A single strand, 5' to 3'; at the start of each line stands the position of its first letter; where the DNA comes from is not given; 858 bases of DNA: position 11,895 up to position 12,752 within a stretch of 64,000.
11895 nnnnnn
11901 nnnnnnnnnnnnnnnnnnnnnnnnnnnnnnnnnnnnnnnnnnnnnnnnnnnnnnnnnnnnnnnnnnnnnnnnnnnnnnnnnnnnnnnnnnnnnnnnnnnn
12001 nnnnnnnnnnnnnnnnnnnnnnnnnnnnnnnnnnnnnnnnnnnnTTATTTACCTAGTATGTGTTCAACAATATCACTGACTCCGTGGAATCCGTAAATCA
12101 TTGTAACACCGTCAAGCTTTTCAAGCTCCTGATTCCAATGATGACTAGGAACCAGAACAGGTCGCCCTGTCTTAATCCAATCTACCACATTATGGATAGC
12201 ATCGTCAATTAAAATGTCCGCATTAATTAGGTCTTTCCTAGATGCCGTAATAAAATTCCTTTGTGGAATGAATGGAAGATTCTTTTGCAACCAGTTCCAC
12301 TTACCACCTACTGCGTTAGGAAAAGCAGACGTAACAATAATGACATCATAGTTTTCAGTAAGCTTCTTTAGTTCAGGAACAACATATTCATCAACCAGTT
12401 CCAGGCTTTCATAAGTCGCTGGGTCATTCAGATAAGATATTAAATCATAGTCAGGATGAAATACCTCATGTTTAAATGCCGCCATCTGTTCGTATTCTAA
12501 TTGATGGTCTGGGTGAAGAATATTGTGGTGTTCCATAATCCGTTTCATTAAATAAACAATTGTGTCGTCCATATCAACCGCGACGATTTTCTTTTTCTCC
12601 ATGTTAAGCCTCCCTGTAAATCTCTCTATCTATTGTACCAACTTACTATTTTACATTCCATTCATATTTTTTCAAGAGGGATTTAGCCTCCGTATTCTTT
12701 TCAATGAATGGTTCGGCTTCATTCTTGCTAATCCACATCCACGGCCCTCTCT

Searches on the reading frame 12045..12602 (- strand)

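Call 3: search_protein_families(library=pfam, proteins=[window:12045-12602:-], max_evalue=0.01)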
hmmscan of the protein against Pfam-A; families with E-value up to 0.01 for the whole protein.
window:12045-12602:- (185 aa): 2 families
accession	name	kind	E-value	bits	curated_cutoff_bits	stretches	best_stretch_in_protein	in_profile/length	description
PF06941.18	NT5C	-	6.1e-21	75.5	24.8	1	5-142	2-143/180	5' nucleotidase, deoxy (Pyrimidine), cytosolic type C protein (NT5C)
PF01564.23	Spermine_synth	-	0.0072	16.3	22.9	0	4-45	43-84/186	Spermine/spermidine synthase domain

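Call 38: search_protein_families(library=ncbifam, proteins=[window:12045-12602:-], max_evalue=0.001)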
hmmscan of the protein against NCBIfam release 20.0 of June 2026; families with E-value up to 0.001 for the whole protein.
window:12045-12602:- (185 aa): 0 families
